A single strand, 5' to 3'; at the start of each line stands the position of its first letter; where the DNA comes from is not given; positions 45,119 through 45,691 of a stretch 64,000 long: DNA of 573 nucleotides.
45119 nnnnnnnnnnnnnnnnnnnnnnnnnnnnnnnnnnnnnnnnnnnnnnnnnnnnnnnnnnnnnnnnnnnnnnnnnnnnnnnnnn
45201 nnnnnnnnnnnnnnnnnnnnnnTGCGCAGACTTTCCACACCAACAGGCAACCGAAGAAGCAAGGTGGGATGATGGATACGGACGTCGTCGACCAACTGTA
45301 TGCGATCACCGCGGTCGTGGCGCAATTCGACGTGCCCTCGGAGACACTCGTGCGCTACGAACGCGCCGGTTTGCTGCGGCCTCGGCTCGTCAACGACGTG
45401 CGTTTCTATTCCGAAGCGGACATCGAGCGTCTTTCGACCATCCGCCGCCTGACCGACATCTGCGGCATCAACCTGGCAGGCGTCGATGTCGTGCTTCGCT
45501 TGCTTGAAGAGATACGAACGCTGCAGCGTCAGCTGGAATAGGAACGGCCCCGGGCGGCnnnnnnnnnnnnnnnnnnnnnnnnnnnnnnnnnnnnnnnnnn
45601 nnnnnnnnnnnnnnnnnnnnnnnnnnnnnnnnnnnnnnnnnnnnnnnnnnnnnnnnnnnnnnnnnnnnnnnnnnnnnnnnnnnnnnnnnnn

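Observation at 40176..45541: Heat-shock operon htrA-dnaK-grpE-dnaJ-hspR with a CIRCE-like element upstream, implying dual HrcA/HspR control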

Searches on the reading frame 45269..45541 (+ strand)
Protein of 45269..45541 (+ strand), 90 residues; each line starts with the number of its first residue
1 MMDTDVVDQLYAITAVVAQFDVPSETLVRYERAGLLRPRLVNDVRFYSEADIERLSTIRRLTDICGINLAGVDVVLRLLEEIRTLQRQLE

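Call 11: search_protein_families(library=ncbifam, proteins=[window:45269-45541:+], max_evalue=0.01)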
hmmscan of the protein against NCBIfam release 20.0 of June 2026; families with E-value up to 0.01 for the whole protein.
window:45269-45541:+ (90 aa): 11 families
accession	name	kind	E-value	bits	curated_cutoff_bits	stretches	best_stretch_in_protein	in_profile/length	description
NF047377.1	heat_HspR_dupli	exception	1.9e-17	63.5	300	1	11-89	6-85/214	heat shock protein transcriptional repressor HspR, fused homodimer type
NF047375.1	HeatShock_HspR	equivalog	1.1e-16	60.6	105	1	9-89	2-83/92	heat shock protein transcriptional repressor HspR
TIGR02051.1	MerR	equivalog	7.3e-06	26.2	150.85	1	13-81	2-71/124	mercury resistance transcriptional regulator MerR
NF007069.0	PRK09514.1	equivalog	9e-05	22.5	143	1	10-76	1-68/141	Zn(2+)-responsive transcriptional regulator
NF011617.0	PRK15043.1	equivalog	0.00059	19.2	417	1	10-76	3-70/243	HTH-type transcriptional regulator MlrA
TIGR02043.1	ZntR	equivalog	0.0011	19.1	167.95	1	11-76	2-68/131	Zn(2+)-responsive transcriptional regulator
NF052513.1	TransRegCarH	equivalog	0.0015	17.9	400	1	10-64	6-62/274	HTH-type transcriptional repressor CarH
TIGR02047.1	CadR-PbrR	equivalog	0.0065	16.5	151.45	1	18-62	8-54/127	Cd(II)/Pb(II)-responsive transcriptional regulator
TIGR02044.1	CueR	equivalog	0.0066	16.5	147.4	1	15-81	5-72/127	Cu(I)-responsive transcriptional regulator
NF041849.1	trans_regNmlR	equivalog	0.0083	16.2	175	1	13-63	3-55/117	stress response transcriptional regulator NmlR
NF007617.0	PRK10265.1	equivalog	0.0098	15.8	138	0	8-88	5-86/101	chaperone modulator CbpM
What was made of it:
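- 45269..45541 (+): Small MerR-family gene, a divergent HspR-like protein of 90 aa (89 aa if it starts at 45272). NF047375 HspR gives 60.6 bits, below its cut-off of 105, and CbpM gives 15.8 bits (call 11).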

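Call 19: find_homologous_proteins(query=window:45269-45541:+, max_evalue=0.00001)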
Query window:45269-45541:+ (90 aa): 253 proteins with E <= 0.00001 among 264 candidates; the best 120 are listed.
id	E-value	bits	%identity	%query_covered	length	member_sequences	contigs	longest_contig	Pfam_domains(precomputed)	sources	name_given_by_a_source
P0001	9.1e-49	180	100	100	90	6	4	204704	PF13411.13,PF13591.13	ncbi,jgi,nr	ncbi:MAG: MerR family transcriptional regulator [Candidatus Eremiobacter antarcticus]|nr:MerR family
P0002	2.9e-43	163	87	99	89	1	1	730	PF13411.13,PF13591.13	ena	-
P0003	6.4e-43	162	89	100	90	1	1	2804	PF13411.13,PF13591.13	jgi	-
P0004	7.6e-43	162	90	99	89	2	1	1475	PF13411.13,PF13591.13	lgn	-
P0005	4.5e-42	159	88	100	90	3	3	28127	PF13411.13,PF13591.13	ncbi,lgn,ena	-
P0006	4.8e-42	159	88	99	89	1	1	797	PF13411.13,PF13591.13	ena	-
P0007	8.8e-42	158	87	99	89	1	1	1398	PF00376.30,PF13411.13,PF13591.13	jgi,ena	-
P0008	8.8e-42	158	89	99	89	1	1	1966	PF13411.13,PF13591.13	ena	-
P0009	9.3e-42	158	88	100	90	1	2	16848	PF13411.13,PF13591.13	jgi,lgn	-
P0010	1.3e-41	158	87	99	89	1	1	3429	PF13411.13,PF13591.13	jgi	jgi:MerR family transcriptional regulator/heat shock protein HspR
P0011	2.0e-41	157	84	99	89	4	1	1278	PF13411.13,PF13591.13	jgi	-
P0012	3.3e-41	156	87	100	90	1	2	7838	PF13411.13,PF13591.13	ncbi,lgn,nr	ncbi:MAG: MerR family transcriptional regulator [Candidatus Eremiobacteraeota bacterium]|nr:MerR fam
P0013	4.8e-41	156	88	99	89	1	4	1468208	PF13411.13,PF13591.13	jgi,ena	-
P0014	1.5e-40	154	87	99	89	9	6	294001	PF13411.13,PF13591.13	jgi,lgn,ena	-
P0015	2.2e-40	154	84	99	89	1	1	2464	PF13411.13,PF13591.13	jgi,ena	-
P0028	2.5e-38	147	84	99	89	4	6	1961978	PF13411.13,PF13591.13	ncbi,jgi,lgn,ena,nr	ncbi:MAG TPA: MerR family transcriptional regulator [Candidatus Tumulicola sp.]|jgi:MerR family tran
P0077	1.2e-36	142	78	98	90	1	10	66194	PF13411.13,PF13591.13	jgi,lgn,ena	jgi:MerR family transcriptional regulator/heat shock protein HspR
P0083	1.3e-36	142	80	99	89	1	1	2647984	PF13411.13,PF13591.13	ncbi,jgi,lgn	jgi:MerR family transcriptional regulator, heat shock protein HspR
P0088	1.9e-36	141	80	98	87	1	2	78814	PF00376.30,PF13411.13,PF13591.13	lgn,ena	-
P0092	2.4e-36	141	76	98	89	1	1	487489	PF13411.13,PF13591.13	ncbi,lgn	-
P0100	4.0e-36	140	83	93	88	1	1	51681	PF13411.13,PF13591.13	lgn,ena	-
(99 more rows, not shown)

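Call 20: find_encoding_contigs(protein=P0028, flank=10000, max_places=3)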
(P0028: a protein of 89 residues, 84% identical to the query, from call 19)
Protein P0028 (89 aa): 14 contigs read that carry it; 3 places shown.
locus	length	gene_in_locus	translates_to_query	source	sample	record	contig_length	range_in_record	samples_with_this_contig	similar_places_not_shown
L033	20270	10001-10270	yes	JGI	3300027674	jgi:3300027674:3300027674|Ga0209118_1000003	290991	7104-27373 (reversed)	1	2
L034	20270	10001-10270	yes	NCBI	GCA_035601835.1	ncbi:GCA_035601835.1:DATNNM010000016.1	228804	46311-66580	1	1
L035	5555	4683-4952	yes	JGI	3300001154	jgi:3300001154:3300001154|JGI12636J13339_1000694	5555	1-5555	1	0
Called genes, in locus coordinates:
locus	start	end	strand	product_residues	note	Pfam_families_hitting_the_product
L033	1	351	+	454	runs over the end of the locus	PF02321:OEP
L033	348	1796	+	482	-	PF25917:BSH_RND (weak), PF26002:Beta-barrel_AprE (faint), PF25990:Beta-barrel_YknX, PF25967:RND-MFP_C (weak), PF25989:YknX_C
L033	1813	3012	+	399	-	PF12704:MacB_PCD, PF02687:FtsX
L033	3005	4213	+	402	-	PF12704:MacB_PCD, PF02687:FtsX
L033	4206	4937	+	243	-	PF00005:ABC_tran, PF02463:SMC_N (faint), PF13304:AAA_21 (faint)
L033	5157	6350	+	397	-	PF00089:Trypsin, PF13365:Trypsin_2, PF00595:PDZ, PF13180:PDZ_2, PF17820:PDZ_6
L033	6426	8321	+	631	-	PF00012:HSP70, PF06723:MreB_Mbl, PF00012:HSP70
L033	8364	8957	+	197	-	PF01025:GrpE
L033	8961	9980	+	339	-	PF00226:DnaJ, PF01556:DnaJ_C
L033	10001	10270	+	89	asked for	PF13411:MerR_1, PF13591:MerR_2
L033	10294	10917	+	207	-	PF13578:Methyltransf_24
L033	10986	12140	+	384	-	PF02771:Acyl-CoA_dh_N, PF02770:Acyl-CoA_dh_M, PF00441:Acyl-CoA_dh_1, PF08028:Acyl-CoA_dh_2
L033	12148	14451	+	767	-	PF08267:Meth_synt_1, PF01717:Meth_synt_2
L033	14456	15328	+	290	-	PF04240:Caroten_synth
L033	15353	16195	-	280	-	PF04199:Cyclase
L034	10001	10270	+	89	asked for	PF13411:MerR_1, PF13591:MerR_2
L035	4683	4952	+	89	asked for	PF13411:MerR_1, PF13591:MerR_2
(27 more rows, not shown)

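Call 21: find_encoding_contigs(protein=P0083, flank=10000, max_places=2)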
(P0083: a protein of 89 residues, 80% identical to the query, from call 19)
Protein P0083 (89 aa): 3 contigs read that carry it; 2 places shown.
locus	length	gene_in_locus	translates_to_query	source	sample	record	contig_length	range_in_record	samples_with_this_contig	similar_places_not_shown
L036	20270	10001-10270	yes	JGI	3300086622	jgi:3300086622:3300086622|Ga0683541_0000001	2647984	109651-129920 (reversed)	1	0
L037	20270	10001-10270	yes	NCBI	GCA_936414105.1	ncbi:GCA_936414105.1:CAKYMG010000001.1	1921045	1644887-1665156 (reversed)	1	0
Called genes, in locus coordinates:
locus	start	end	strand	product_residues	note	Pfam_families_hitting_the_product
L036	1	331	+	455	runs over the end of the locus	PF02321:OEP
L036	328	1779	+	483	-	PF25917:BSH_RND (weak), PF25990:Beta-barrel_YknX, PF25967:RND-MFP_C (weak), PF25989:YknX_C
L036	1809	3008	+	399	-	PF12704:MacB_PCD, PF02687:FtsX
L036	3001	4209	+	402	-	PF12704:MacB_PCD, PF02687:FtsX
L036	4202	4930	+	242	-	PF00005:ABC_tran, PF02463:SMC_N (faint), PF13304:AAA_21 (faint)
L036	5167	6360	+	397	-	PF00089:Trypsin, PF13365:Trypsin_2, PF00595:PDZ (weak), PF13180:PDZ_2, PF17820:PDZ_6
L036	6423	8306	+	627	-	PF00012:HSP70, PF06723:MreB_Mbl, PF00012:HSP70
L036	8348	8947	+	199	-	PF01025:GrpE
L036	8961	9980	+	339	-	PF00226:DnaJ, PF27659:CHP02642 (weak), PF01556:DnaJ_C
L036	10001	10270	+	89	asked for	PF13411:MerR_1, PF13591:MerR_2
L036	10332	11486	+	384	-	PF02771:Acyl-CoA_dh_N, PF02770:Acyl-CoA_dh_M, PF00441:Acyl-CoA_dh_1, PF08028:Acyl-CoA_dh_2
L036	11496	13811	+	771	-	PF08267:Meth_synt_1, PF01717:Meth_synt_2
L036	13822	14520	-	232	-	PF01988:VIT1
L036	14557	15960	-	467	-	-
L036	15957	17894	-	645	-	PF16177:ACAS_N, PF00501:AMP-binding, PF13193:AMP-binding_C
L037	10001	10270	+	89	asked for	PF13411:MerR_1, PF13591:MerR_2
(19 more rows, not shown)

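Call 22: find_encoding_contigs(protein=P0092, flank=10000, max_places=2)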
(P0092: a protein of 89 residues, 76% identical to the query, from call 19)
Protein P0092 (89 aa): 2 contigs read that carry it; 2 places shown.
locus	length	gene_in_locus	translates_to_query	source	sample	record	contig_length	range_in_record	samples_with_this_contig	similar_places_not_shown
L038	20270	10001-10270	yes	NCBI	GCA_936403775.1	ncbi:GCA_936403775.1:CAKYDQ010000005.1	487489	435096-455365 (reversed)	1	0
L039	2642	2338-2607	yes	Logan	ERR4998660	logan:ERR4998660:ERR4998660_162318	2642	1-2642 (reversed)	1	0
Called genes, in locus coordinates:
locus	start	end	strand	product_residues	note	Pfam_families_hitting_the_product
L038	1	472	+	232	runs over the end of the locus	PF02463:SMC_N (faint), PF00005:ABC_tran, PF13304:AAA_21 (faint)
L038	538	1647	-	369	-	-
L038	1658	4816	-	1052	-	PF13620:CarboxypepD_reg, PF13715:CarbopepD_reg_2, PF00593:TonB_dep_Rec_b-barrel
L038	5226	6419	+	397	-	PF00089:Trypsin, PF13365:Trypsin_2, PF00595:PDZ, PF13180:PDZ_2, PF17820:PDZ_6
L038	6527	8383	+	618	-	PF00012:HSP70, PF06723:MreB_Mbl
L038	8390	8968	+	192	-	PF01025:GrpE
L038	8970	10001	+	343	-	PF00226:DnaJ, PF01556:DnaJ_C, PF27659:CHP02642 (faint)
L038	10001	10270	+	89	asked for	PF13411:MerR_1, PF13591:MerR_2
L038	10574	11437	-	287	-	PF04072:LCM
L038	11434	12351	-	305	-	PF00501:AMP-binding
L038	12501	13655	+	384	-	PF02771:Acyl-CoA_dh_N, PF02770:Acyl-CoA_dh_M, PF00441:Acyl-CoA_dh_1, PF08028:Acyl-CoA_dh_2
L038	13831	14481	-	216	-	PF00665:rve, PF13683:rve_3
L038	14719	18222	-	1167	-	PF02574:S-methyl_trans, PF00809:Pterin_bind, PF02607:B12-binding_2, PF02310:B12-binding, PF02965:Met_synt_B12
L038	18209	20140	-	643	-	PF16177:ACAS_N, PF00501:AMP-binding, PF13193:AMP-binding_C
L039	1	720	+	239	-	?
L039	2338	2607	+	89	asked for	PF13411:MerR_1, PF13591:MerR_2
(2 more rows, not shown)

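Call 30: search_solved_structures(query=window:45269-45541:+, max_evalue=1, show_alignments=3)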
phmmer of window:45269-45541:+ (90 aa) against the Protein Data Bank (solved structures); distinct sequences matched with E-value up to 1: 17.
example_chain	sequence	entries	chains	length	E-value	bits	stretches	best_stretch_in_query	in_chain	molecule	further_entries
4ua1_A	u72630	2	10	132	0.0022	21.6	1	19-80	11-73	Regulatory protein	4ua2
4r4e_B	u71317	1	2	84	0.005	20.5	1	12-78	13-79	HTH-type transcriptional regulator GlnR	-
1jbg_A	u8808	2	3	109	0.019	18.7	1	15-64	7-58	transcription activator of multidrug-efflux transporter genes mta | transcription activator MtaN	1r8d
9dvi_S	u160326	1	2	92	0.028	18.1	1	22-81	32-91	Protein DafA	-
5crl_A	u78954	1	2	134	0.093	16.4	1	21-78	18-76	Mercuric resistance operon regulatory protein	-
7tec_A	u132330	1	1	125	0.14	15.9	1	10-78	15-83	HTH-type transcriptional regulator GlnR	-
3whp_A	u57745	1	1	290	0.15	15.8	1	10-63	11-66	Probable transcriptional regulator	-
4r24_B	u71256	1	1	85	0.15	15.8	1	16-61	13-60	HTH-type transcriptional regulator TnrA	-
6jgf_A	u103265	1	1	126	0.16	15.7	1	20-77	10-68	CadR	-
5c8d_A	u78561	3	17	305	0.17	15.6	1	10-63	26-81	Light-dependent transcriptional regulator CarH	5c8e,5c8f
4r22_B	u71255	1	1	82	0.19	15.5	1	16-60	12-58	HTH-type transcriptional regulator TnrA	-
6jyw_A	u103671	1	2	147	0.21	15.3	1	20-71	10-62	CadR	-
6jgv_A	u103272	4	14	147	0.24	15.2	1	20-73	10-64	CadR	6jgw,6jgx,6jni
5xbt_A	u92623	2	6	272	0.32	14.8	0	16-63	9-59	Probable transcriptional regulator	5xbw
5xql_A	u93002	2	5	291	0.33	14.7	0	15-63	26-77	Multidrug-efflux transporter 1 regulator | C-di-GMP-binding multidrug transporter transcriptional regulator BrlR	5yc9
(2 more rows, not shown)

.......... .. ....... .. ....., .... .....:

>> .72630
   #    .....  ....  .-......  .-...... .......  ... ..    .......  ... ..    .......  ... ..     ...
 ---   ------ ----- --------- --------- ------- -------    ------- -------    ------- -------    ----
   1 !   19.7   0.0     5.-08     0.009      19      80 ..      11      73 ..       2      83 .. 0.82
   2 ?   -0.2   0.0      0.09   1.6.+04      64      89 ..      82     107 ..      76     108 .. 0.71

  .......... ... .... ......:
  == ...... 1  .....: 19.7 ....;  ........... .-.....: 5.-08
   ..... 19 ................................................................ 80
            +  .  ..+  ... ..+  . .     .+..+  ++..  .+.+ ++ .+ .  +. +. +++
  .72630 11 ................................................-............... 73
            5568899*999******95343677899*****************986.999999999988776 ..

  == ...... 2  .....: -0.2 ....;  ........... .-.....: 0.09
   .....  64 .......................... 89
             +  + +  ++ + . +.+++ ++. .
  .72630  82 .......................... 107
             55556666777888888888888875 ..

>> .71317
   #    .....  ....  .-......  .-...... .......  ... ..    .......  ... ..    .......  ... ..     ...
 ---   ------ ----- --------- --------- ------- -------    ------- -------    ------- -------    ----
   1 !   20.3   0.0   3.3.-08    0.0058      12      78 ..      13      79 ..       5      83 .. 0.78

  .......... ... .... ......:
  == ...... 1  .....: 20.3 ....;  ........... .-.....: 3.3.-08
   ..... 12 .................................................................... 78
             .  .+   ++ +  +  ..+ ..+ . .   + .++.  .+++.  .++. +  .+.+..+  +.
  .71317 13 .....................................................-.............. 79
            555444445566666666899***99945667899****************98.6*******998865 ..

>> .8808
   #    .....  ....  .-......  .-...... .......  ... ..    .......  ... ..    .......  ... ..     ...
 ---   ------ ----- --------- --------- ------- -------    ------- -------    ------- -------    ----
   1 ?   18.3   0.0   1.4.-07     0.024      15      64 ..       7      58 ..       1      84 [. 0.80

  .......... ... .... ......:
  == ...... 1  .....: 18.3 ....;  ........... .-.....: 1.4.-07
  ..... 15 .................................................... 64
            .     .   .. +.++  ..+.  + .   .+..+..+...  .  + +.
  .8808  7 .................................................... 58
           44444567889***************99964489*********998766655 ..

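Call 32: search_solved_structures(query=A2, max_evalue=1, show_alignments=5)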
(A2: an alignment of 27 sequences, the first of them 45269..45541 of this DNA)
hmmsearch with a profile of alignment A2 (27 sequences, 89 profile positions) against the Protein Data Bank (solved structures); distinct sequences matched with E-value up to 1: 20.
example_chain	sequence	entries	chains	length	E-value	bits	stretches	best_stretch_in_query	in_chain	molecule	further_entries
4ua1_A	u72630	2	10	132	5.8e-05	26.4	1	15-80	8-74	Regulatory protein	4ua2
4r4e_B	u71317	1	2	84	0.00029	24.1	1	9-75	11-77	HTH-type transcriptional regulator GlnR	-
1jbg_A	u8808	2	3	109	0.0051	20.1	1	10-63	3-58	transcription activator of multidrug-efflux transporter genes mta | transcription activator MtaN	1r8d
6jgf_A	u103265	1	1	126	0.007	19.7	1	19-77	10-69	CadR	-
6jgv_A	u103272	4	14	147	0.0087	19.4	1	19-77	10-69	CadR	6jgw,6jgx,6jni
6jyw_A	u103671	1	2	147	0.009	19.4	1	19-77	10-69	CadR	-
3whp_A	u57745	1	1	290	0.017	18.4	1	5-60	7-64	Probable transcriptional regulator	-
7tec_A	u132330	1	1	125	0.021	18.2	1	9-74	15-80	HTH-type transcriptional regulator GlnR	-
5c8d_A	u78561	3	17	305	0.023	18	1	5-60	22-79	Light-dependent transcriptional regulator CarH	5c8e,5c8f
2vz4_A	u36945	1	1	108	0.043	17.2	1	10-58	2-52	HTH-TYPE TRANSCRIPTIONAL ACTIVATOR TIPA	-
7tea_B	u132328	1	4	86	0.095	16.1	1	9-62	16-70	Glutamine synthetase repressor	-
4r24_B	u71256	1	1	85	0.12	15.7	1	16-58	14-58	HTH-type transcriptional regulator TnrA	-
4r22_B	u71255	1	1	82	0.12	15.7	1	16-58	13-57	HTH-type transcriptional regulator TnrA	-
3qao_A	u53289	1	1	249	0.13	15.6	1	21-57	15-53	MerR-like transcriptional regulator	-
7cla_A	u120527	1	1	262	0.17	15.3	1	8-57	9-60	HTH-type transcriptional regulator SkgA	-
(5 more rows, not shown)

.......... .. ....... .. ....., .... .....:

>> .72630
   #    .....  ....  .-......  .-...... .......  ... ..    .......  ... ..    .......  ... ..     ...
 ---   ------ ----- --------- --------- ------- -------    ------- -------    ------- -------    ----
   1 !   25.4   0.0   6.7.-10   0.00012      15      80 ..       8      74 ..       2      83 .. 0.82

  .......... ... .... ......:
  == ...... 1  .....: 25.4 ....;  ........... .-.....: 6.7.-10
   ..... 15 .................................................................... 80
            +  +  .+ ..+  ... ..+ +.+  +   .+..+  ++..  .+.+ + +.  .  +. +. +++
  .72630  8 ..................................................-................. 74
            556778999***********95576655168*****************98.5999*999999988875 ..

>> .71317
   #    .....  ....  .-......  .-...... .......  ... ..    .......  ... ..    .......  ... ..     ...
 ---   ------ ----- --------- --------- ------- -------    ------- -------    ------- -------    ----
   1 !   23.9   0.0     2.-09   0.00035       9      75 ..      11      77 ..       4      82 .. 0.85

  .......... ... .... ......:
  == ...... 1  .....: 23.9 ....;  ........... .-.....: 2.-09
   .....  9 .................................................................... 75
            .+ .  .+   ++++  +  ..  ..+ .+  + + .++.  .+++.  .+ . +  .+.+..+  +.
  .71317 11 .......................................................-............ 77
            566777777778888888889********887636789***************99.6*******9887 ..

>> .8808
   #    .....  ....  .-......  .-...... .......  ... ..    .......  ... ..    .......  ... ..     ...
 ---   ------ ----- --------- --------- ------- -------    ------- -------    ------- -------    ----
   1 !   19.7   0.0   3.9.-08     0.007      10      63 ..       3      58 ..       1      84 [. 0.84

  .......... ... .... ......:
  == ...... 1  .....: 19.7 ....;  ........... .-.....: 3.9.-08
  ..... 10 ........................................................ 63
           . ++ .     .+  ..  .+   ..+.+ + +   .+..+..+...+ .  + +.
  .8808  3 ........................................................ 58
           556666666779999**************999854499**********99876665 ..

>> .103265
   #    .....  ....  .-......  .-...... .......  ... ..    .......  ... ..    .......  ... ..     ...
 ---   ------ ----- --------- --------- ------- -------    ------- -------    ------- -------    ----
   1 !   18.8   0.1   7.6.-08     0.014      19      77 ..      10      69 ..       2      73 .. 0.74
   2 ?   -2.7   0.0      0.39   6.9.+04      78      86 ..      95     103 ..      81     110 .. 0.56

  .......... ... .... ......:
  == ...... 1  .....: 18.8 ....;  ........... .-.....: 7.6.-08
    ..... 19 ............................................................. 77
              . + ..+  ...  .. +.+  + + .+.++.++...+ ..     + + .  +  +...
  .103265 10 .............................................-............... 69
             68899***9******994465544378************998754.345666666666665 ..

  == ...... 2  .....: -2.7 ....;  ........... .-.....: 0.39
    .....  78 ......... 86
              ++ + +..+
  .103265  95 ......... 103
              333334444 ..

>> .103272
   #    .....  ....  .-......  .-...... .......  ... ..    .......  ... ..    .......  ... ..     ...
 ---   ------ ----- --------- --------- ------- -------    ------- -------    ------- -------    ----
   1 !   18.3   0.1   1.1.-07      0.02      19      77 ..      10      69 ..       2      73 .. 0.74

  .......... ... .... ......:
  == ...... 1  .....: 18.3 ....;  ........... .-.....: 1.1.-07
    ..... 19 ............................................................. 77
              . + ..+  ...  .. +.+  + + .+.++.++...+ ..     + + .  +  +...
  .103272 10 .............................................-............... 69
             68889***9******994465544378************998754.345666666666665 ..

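Call 39: search_protein_representatives(alignment_id=A2)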
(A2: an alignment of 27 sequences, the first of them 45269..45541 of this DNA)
Query: 27 sequences, 89 profile positions. Proteins with E-value up to 0.001 (for the whole library): 2395; up to 1e-10: 393; up to 1e-30: 1. The best 150 are listed.
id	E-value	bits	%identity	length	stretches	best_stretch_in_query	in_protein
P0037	1.1e-47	176.1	-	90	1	1-88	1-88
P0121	2.9e-28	113.9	-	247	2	6-89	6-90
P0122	2.9e-25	104.3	-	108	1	2-66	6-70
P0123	1.1e-22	96.0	-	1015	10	7-52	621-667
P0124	2.0e-19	85.6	-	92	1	1-48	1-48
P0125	4.1e-18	81.4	-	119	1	6-89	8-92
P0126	1.7e-17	79.4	-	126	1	4-88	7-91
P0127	4.9e-17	77.9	-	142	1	7-89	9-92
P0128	3.1e-16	75.4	-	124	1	22-89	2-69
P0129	4.8e-16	74.7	-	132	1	6-86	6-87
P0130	6.7e-16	74.3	-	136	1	7-88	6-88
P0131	7.1e-16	74.2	-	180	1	7-88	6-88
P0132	9.0e-16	73.9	-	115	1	4-86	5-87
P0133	1.0e-15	73.7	-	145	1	7-88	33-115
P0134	1.2e-15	73.4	-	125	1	7-88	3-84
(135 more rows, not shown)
